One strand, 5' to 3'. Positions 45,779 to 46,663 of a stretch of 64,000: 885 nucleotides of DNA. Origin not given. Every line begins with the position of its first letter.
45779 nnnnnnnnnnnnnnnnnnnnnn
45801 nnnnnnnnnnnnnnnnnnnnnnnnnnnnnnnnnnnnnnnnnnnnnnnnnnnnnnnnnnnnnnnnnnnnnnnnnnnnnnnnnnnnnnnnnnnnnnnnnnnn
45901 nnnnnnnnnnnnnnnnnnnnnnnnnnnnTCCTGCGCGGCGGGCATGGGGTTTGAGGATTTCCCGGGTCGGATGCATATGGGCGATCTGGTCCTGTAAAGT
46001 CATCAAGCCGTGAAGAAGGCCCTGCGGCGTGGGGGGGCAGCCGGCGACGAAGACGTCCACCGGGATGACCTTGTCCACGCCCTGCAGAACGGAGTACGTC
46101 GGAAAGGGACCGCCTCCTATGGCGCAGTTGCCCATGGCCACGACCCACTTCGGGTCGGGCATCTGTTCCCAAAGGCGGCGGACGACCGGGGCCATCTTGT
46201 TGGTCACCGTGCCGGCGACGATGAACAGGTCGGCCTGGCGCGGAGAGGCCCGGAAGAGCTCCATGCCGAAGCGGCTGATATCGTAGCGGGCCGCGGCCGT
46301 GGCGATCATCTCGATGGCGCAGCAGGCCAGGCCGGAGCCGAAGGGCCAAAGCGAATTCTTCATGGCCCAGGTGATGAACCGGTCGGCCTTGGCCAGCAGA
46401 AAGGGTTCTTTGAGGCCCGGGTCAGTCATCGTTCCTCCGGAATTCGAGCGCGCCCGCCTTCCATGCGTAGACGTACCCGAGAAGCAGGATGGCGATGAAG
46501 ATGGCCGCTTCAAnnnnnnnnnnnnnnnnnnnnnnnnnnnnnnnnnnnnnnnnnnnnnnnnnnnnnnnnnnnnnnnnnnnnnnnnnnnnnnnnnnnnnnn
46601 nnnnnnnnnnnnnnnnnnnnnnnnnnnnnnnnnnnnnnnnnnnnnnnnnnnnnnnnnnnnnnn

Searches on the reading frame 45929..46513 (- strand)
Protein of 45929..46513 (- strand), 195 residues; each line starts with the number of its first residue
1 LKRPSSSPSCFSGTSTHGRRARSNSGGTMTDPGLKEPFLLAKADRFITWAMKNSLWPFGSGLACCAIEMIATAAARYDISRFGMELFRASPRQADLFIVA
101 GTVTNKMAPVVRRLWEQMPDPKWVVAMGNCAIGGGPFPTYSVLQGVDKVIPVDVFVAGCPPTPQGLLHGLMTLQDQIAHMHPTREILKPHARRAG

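Call 14: search_protein_families(library=pfam, proteins=[window:45929-46513:-], max_evalue=0.001)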
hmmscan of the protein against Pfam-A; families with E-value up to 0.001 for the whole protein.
window:45929-46513:- (195 aa): 1 family
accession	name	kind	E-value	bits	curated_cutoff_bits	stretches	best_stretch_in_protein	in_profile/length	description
PF01058.29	Oxidored_q6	-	4.6e-29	101.2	27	1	64-173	1-128/128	NADH ubiquinone oxidoreductase, 20 Kd subunit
